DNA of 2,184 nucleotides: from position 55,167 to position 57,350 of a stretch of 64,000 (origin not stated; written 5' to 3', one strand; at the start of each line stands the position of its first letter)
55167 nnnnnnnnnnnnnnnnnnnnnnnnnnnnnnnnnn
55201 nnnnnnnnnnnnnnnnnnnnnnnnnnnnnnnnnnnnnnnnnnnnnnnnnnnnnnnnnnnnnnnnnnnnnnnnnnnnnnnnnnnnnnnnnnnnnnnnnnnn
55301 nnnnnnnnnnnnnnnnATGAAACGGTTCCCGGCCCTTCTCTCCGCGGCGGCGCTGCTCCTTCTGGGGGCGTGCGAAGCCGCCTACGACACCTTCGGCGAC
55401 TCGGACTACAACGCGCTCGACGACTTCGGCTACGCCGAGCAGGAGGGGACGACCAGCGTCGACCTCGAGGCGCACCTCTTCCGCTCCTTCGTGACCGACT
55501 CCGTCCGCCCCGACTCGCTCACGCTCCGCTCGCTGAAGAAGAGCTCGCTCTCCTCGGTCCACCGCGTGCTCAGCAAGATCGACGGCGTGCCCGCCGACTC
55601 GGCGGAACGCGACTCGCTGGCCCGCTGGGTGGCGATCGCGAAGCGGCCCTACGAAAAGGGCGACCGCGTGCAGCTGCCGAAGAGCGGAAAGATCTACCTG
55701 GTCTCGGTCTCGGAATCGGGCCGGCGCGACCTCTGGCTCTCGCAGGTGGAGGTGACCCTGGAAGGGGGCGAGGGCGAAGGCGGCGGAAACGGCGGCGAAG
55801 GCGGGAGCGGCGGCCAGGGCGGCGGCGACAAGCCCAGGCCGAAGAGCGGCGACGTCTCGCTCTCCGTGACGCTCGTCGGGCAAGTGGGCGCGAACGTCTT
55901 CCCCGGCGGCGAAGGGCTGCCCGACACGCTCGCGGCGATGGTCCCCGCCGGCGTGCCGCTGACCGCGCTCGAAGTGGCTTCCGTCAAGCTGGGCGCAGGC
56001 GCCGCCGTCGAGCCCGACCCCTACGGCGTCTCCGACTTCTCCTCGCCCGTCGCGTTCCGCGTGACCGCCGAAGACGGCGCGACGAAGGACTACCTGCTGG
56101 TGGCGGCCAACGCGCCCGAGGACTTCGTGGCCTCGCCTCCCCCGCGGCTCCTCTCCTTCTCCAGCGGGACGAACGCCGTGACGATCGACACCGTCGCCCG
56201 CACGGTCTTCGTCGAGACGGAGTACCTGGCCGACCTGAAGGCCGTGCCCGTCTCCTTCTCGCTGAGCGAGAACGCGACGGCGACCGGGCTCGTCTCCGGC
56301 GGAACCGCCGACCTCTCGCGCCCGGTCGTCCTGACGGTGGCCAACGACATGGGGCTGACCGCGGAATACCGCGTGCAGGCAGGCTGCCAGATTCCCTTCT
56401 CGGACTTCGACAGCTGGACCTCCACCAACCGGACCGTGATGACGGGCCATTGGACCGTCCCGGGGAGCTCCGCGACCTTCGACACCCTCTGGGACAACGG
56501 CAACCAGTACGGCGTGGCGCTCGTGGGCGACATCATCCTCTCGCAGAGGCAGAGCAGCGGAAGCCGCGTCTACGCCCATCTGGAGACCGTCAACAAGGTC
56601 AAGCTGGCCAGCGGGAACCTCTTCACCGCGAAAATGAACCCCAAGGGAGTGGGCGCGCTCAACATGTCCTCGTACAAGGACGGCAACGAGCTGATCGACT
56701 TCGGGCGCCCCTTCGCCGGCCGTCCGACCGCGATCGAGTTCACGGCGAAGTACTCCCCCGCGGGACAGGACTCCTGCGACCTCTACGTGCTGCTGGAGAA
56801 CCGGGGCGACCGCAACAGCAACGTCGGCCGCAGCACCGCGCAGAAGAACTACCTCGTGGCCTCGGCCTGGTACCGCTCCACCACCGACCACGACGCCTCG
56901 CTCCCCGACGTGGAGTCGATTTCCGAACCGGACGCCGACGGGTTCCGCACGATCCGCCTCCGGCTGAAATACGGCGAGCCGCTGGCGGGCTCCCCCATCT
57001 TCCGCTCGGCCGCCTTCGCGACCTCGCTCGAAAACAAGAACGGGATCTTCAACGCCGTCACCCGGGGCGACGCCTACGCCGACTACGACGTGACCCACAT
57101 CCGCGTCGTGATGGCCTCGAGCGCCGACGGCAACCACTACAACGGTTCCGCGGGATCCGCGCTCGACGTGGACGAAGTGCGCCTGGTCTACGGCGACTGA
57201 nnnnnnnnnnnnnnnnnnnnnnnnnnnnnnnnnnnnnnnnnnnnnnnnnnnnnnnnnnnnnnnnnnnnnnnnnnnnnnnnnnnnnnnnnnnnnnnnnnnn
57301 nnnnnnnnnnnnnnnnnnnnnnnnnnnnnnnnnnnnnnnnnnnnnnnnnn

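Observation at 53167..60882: A SusC/SusD-less surface glycan locus: small beta-barrel OMP, two PCMD-like lipoproteins and two GH18-like lipoproteins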

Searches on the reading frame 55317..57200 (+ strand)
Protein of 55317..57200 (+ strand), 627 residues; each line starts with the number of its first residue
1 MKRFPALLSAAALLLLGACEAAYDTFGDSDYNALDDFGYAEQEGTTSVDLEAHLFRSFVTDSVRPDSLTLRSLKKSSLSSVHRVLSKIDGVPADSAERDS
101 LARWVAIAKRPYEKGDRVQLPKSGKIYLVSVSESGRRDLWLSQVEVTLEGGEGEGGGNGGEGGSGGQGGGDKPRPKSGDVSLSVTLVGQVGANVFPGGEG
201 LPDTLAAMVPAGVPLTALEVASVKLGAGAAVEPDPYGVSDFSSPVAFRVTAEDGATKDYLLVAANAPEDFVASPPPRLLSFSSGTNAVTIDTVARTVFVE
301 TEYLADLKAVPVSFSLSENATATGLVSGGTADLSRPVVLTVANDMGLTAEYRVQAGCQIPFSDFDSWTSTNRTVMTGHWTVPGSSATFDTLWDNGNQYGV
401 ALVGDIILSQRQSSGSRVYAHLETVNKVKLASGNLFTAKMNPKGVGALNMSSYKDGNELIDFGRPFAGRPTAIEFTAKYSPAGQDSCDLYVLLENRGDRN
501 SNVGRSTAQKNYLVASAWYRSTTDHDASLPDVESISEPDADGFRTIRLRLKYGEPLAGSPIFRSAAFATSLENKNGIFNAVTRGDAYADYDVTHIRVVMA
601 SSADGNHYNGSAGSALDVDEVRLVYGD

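Call 3: search_protein_families(library=pfam, proteins=[window:55317-57200:+], max_evalue=0.1)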
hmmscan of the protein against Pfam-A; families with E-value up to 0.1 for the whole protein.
window:55317-57200:+ (627 aa): 2 families
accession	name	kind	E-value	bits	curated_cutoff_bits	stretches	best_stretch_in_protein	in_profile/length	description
PF13201.12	PCMD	-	1.5e-19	71.1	28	1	363-624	1-234/234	Putative carbohydrate metabolism domain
PF16410.10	DUF5018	-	4.5e-08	32.8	38.2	1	220-268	169-217/352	Domain of unknown function (DUF5018)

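Call 4: search_protein_families(library=ncbifam, proteins=[window:55317-57200:+], max_evalue=0.1)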
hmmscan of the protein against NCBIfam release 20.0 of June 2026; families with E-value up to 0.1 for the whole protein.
window:55317-57200:+ (627 aa): 0 families

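Call 7: find_homologous_proteins(query=window:55317-57200:+)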
Query window:55317-57200:+ (627 aa): 278 proteins with E <= 0.001 among 8000 candidates; the best 120 are listed.
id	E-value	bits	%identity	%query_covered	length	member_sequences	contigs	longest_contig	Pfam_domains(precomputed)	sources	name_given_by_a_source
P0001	0.0e+0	1391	100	100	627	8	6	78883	PF16410.11,PF13201.13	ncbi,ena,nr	ncbi:MAG: PCMD domain-containing protein [Fibrobacterales bacterium]|nr:PCMD domain-containing prote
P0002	0.0e+0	1256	89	100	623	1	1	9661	PF16410.11,PF13201.13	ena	-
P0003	0.0e+0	1251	89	100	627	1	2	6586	PF16410.11,PF13201.13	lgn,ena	-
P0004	0.0e+0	1235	88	100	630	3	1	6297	PF16410.11,PF13201.13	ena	-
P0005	0.0e+0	1235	88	100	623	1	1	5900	PF16410.11,PF13201.13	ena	-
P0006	0.0e+0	1233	87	100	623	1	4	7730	PF16410.11,PF13201.13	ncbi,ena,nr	ncbi:MAG: PCMD domain-containing protein [Fibrobacterales bacterium]|nr:PCMD domain-containing prote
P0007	0.0e+0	1233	88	100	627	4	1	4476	PF16410.11,PF13201.13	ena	-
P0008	0.0e+0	1215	87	100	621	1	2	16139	PF13201.13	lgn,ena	-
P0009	0.0e+0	1195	87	100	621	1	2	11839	PF16410.11,PF13201.13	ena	-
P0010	0.0e+0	1106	80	100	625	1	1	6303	PF16410.11,PF13201.13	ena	-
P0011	1.9e-253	861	92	67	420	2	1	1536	PF16410.11,PF13201.13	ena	-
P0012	1.7e-177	610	54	62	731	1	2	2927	PF16410.11,PF13201.13,PF22243.3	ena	-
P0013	4.5e-177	608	54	62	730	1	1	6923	PF16410.11,PF13201.13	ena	-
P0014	7.3e-115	403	42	60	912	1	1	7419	PF16410.11,PF13201.13,PF22243.3,PF16341.11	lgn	-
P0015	1.9e-114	402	41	62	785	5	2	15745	PF13201.13,PF22243.3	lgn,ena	-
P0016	2.1e-112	395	44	56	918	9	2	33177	PF13201.13,PF22243.3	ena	-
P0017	5.0e-112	394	43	60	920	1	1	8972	PF13201.13,PF22243.3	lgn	-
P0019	9.0e-112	393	43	60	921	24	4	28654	PF13201.13,PF22243.3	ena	-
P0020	1.2e-111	392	43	60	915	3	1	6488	PF13201.13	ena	-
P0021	1.6e-111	392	41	67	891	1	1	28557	PF13201.13,PF22243.3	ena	-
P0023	1.6e-110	389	45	56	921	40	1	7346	PF13201.13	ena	-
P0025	2.3e-110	388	45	56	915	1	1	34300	PF13201.13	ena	-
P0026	3.1e-110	388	44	56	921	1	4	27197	PF13201.13,PF22243.3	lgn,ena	-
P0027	3.9e-110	387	43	63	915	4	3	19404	PF13201.13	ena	-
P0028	4.3e-110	387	43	63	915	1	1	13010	PF13201.13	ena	-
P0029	4.3e-110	387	44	56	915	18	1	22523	PF13201.13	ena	-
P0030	5.6e-110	387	44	56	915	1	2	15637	PF13201.13,PF22243.3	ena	-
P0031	5.8e-110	387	43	63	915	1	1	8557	PF16410.11,PF13201.13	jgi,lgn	jgi:hypothetical protein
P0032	7.3e-110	386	40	68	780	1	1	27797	PF13201.13,PF22243.3,PF16341.11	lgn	-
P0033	7.3e-110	386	44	56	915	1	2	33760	PF13201.13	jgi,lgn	jgi:hypothetical protein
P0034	1.0e-109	386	44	56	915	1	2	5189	PF13201.13,PF22243.3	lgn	-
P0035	1.2e-109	386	40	68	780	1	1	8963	PF13201.13,PF22243.3,PF16341.11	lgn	-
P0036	1.3e-109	386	45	56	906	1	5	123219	PF13201.13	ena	-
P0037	1.9e-109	385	44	56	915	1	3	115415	PF13201.13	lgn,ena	-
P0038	3.0e-109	384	44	56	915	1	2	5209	PF13201.13,PF22243.3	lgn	-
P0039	3.7e-109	384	44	56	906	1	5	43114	PF13201.13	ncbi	-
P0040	5.6e-109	384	44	56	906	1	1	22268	PF13201.13,PF22243.3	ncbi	-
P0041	6.4e-109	383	45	56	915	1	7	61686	PF13201.13,PF22243.3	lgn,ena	-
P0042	1.1e-108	383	42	60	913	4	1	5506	PF13201.13,PF22243.3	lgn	-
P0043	1.8e-108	382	44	60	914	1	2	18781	PF13201.13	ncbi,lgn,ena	-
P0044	2.1e-108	382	43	63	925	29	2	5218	PF13201.13,PF22243.3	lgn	-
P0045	2.1e-108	382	38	68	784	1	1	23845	PF13201.13,PF22243.3,PF16341.11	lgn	-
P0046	2.5e-108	381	38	68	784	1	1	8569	PF13201.13,PF22243.3,PF16341.11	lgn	-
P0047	2.5e-108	381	38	68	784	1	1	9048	PF13201.13,PF22243.3,PF16341.11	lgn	-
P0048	3.2e-108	381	38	68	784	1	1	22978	PF16410.11,PF13201.13,PF22243.3,PF16341.11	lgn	-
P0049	3.7e-108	381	38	68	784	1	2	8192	PF13201.13,PF22243.3,PF16341.11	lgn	-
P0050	4.2e-108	381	38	68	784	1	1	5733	PF13201.13,PF22243.3,PF16341.11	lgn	-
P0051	4.2e-108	381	45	56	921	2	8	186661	PF13201.13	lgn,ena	-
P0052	5.1e-108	380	45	57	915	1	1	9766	PF13201.13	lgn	-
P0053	5.7e-108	380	43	62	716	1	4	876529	PF16410.11,PF13201.13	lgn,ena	-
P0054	5.8e-108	380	38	68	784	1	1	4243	PF13201.13,PF22243.3,PF16341.11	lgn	-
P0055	1.1e-107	379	38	68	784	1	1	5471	PF13201.13,PF22243.3,PF16341.11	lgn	-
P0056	1.5e-107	379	38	68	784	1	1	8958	PF13201.13,PF22243.3,PF16341.11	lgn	-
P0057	2.0e-107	378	44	56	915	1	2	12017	PF13201.13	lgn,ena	-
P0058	3.3e-107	378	38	68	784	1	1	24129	PF13201.13,PF22243.3,PF16341.11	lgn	-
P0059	3.4e-107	378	37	71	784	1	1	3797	PF13201.13,PF22243.3,PF16341.11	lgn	-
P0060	4.6e-107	377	42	63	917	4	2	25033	PF13201.13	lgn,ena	-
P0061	5.5e-107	377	38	68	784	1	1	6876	PF13201.13,PF22243.3,PF16341.11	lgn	-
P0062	1.1e-106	376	44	56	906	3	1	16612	PF13201.13,PF22243.3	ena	-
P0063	1.2e-106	376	44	63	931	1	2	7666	PF13201.13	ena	-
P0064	7.1e-106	373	41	68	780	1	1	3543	PF16410.11,PF13201.13,PF22243.3,PF16341.11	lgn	-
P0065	7.3e-106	373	41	68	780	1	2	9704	PF16410.11,PF13201.13,PF22243.3,PF16341.11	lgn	-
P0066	8.8e-106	373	41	60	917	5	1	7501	PF13201.13,PF22243.3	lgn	-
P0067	3.9e-105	371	40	68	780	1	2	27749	PF16410.11,PF13201.13,PF22243.3,PF16341.11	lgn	-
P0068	4.5e-105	371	39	63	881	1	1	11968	PF13201.13,PF22243.3,PF16341.11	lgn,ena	-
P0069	5.3e-105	370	39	62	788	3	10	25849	PF16410.11,PF13201.13,PF22243.3,PF16341.11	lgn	-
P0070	6.1e-105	370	42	60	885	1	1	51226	PF13201.13,PF22243.3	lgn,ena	-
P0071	8.9e-105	370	44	63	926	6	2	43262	PF13201.13,PF22243.3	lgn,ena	-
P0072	1.1e-104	369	41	68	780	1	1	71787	PF16410.11,PF13201.13,PF22243.3,PF16341.11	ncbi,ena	-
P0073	2.5e-104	368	40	68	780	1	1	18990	PF16410.11,PF13201.13,PF22243.3,PF16341.11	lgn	-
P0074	2.9e-104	368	41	66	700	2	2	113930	PF16410.11,PF13201.13,PF22243.3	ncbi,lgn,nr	ncbi:MAG: PCMD domain-containing protein [Fibrobacter sp.]|nr:PCMD domain-containing protein [Fibrob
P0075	5.4e-104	367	43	60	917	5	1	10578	PF13201.13,PF22243.3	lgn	-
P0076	6.9e-104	367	43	65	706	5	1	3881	PF13201.13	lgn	-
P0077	9.4e-104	366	41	65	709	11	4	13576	PF16410.11,PF13201.13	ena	-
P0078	3.9e-103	364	40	68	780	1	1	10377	PF16410.11,PF13201.13,PF22243.3,PF16341.11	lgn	-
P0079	7.0e-103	363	38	68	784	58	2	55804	PF16410.11,PF13201.13,PF22243.3,PF16341.11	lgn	-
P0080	7.2e-102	360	41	62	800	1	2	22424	PF16410.11,PF13201.13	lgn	-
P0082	4.4e-101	357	40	65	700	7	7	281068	PF13201.13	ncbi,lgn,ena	-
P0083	5.7e-101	357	46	56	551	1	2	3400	PF13201.13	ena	-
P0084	6.1e-100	354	42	57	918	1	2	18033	PF13201.13,PF22243.3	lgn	-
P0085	1.1e-99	353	40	62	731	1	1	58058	PF16410.11,PF13201.13,PF16341.11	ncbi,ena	-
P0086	2.3e-99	352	42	57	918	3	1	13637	PF13201.13,PF22243.3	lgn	-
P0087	6.3e-99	350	40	62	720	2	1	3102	PF16410.11,PF13201.13,PF16341.11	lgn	-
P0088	7.2e-99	350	45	56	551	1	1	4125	PF13201.13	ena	-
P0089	1.0e-98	350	45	56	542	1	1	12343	PF13201.13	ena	-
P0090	1.1e-98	349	42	62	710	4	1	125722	PF13201.13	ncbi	-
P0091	3.1e-98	348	44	56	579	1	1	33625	PF13201.13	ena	-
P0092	3.4e-98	348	44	56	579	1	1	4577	PF13201.13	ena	-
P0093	4.0e-98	348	45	56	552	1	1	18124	PF13201.13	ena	-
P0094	4.1e-98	348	44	56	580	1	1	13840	PF13201.13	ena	-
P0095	4.0e-97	344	44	56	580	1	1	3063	PF13201.13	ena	-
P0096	5.6e-97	344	44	56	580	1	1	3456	PF13201.13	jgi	-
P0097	5.8e-97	344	44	56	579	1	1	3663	PF13201.13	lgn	-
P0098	5.9e-97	344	44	56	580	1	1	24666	PF13201.13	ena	-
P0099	9.7e-97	343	44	56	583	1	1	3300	PF13201.13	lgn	-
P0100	1.1e-96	343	33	24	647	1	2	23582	PF16410.11,PF13201.13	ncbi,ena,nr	ncbi:MAG: PCMD domain-containing protein [Fibrobacter sp.]|nr:PCMD domain-containing protein [Fibrob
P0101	1.6e-96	342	43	56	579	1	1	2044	PF13201.13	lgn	-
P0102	2.0e-96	342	35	98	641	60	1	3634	PF13201.13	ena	-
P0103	2.3e-96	342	43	56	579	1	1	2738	PF13201.13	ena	-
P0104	2.4e-96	342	44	56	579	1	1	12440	PF13201.13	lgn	-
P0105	2.5e-96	342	44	56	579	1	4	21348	PF13201.13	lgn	-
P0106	3.0e-96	341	41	60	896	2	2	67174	PF13201.13,PF22243.3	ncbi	-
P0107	4.9e-96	341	41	67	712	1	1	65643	PF13201.13,PF22243.3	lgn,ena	-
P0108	6.1e-96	340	43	56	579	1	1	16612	PF13201.13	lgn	-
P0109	6.9e-96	340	43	56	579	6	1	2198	PF13201.13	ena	-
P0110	7.4e-96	340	44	57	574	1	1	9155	PF13201.13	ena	-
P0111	8.3e-96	340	43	56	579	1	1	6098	PF13201.13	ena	-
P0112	1.2e-95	340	45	57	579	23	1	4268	PF13201.13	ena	-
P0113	1.2e-95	339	43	56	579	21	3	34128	PF13201.13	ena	-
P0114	2.9e-95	338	44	56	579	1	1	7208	PF13201.13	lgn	-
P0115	7.0e-95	337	38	98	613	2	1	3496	PF13201.13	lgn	-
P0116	1.4e-94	336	43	57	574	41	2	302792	PF13201.13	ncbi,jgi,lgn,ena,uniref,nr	ncbi:PCMD domain-containing protein [Fibrobacter sp. UBA2449]|uniref:PCMD domain-containing protein 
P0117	2.1e-94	335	43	56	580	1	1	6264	PF13201.13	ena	-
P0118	3.4e-94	335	43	56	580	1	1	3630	PF13201.13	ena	-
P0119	3.4e-94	335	43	56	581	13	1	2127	PF13201.13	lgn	-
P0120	4.5e-94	334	43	56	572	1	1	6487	PF13201.13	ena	-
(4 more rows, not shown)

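Call 8: find_encoding_contigs(protein=P0001, flank=10000, max_places=6)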
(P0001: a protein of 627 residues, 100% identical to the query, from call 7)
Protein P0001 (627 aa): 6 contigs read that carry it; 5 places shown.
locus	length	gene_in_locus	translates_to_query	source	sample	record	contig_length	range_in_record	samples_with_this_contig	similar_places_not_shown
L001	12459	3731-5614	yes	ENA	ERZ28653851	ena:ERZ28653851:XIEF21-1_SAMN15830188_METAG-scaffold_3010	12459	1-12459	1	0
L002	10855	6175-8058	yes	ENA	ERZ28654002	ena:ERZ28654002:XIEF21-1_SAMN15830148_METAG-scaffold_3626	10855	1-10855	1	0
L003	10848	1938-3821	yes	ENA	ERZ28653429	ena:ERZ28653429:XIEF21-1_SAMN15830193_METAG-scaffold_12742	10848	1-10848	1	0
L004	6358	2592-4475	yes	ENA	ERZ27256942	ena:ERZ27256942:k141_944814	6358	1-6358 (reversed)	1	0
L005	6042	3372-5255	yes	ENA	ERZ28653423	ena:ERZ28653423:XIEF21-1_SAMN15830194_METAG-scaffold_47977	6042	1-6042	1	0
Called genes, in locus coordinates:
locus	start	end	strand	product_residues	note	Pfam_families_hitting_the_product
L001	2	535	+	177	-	?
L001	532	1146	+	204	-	PF00702:Hydrolase, PF12710:HAD (weak)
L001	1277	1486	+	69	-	-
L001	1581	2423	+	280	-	-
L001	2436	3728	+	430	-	-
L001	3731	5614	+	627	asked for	PF16410:DUF5018 (weak), PF13201:PCMD (faint)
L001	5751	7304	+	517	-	PF00704:Glyco_hydro_18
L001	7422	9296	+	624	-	PF00704:Glyco_hydro_18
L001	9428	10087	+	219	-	PF03942:DTW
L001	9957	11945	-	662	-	-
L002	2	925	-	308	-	?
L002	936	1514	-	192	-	PF09835:DUF2062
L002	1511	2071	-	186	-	PF01965:DJ-1_PfpI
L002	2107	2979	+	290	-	PF01430:HSP33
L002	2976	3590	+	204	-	PF00702:Hydrolase, PF12710:HAD (weak)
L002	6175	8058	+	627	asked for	PF16410:DUF5018 (weak), PF13201:PCMD (faint)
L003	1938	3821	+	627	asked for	PF16410:DUF5018 (weak), PF13201:PCMD (faint)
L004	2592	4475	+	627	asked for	PF16410:DUF5018 (weak), PF13201:PCMD (faint)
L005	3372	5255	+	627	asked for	PF16410:DUF5018 (weak), PF13201:PCMD (faint)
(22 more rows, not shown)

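Call 10: find_encoding_contigs(protein=P0013, flank=10000, max_places=3)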
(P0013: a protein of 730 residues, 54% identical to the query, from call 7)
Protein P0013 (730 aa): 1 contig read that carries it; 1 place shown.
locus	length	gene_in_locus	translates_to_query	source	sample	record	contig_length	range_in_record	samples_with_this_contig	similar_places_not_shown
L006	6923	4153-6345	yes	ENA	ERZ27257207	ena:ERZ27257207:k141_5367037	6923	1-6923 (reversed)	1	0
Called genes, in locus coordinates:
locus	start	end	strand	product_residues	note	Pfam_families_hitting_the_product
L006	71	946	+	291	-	PF01430:HSP33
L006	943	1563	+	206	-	PF00702:Hydrolase, PF12710:HAD (weak)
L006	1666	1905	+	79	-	-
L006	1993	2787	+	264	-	-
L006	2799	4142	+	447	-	-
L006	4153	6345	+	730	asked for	PF16410:DUF5018 (weak), PF13201:PCMD (weak)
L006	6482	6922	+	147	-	?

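Call 11: find_encoding_contigs(protein=P0053, flank=10000, max_places=2)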
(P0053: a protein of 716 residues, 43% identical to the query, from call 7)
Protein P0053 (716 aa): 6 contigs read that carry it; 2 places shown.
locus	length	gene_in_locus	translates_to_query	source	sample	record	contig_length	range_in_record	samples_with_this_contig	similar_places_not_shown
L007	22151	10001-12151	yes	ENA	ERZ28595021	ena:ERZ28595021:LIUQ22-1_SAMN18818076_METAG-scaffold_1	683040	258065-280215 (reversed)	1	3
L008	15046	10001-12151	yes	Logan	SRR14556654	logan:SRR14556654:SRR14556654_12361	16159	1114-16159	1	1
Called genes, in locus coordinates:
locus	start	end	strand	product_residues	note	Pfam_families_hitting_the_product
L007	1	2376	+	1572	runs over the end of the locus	PF07691:PA14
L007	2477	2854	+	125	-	PF05036:SPOR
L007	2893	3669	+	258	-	PF01189:Methyltr_RsmB-F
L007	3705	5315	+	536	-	-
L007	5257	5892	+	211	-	PF06226:DUF1007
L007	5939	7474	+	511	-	PF09603:Fib_succ_major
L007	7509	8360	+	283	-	-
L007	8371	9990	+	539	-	-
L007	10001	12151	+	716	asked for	PF16410:DUF5018 (faint), PF13201:PCMD (weak)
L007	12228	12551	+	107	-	PF00085:Thioredoxin, PF13098:Thioredoxin_2 (weak)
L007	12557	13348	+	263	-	PF00977:His_biosynth, PF01207:Dus (faint), PF02581:TMP-TENI (faint), PF03060:NMO (faint)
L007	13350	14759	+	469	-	PF01523:PmbA_TldD_1st, PF19290:PmbA_TldD_2nd, PF19289:PmbA_TldD_3rd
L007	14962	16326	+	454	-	PF13173:AAA_14, PF13635:DUF4143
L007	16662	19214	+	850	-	PF02861:Clp_N, PF05621:TniB (weak), PF00004:AAA, PF17871:AAA_lid_9, PF00004:AAA, PF07724:AAA_2, PF07728:AAA_5, PF10431:ClpB_D2-small, +10 more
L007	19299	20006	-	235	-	-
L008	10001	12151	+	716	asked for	PF16410:DUF5018 (faint), PF13201:PCMD (weak)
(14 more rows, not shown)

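Call 12: find_encoding_contigs(protein=P0116, flank=10000, max_places=2)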
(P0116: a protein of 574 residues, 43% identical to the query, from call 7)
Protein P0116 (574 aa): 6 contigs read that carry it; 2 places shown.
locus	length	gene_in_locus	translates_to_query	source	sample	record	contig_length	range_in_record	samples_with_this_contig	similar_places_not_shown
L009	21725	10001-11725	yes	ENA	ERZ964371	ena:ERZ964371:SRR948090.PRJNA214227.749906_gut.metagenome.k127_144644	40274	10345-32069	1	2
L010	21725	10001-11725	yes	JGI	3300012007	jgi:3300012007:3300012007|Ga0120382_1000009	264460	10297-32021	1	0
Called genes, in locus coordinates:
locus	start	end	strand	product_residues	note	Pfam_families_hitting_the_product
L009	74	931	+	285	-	PF14394:DUF4423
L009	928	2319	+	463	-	PF13620:CarboxypepD_reg (faint)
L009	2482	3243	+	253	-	PF01189:Methyltr_RsmB-F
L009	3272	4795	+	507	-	-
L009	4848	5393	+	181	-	PF06226:DUF1007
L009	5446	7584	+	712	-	PF09603:Fib_succ_major, PF07603:Lcl_C (faint), PF09603:Fib_succ_major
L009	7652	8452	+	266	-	-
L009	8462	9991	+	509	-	-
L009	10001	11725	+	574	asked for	PF13201:PCMD (faint)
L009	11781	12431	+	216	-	-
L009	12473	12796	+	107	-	PF00085:Thioredoxin, PF13098:Thioredoxin_2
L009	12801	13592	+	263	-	PF00977:His_biosynth, PF01207:Dus (faint), PF02581:TMP-TENI (faint)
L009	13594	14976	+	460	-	PF01523:PmbA_TldD_1st, PF19290:PmbA_TldD_2nd, PF19289:PmbA_TldD_3rd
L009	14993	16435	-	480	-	PF13439:Glyco_transf_4, PF00534:Glycos_transf_1, PF13692:Glyco_trans_1_4, PF20706:GT4-conflict (weak)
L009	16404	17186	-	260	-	PF00977:His_biosynth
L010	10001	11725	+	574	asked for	PF13201:PCMD (faint)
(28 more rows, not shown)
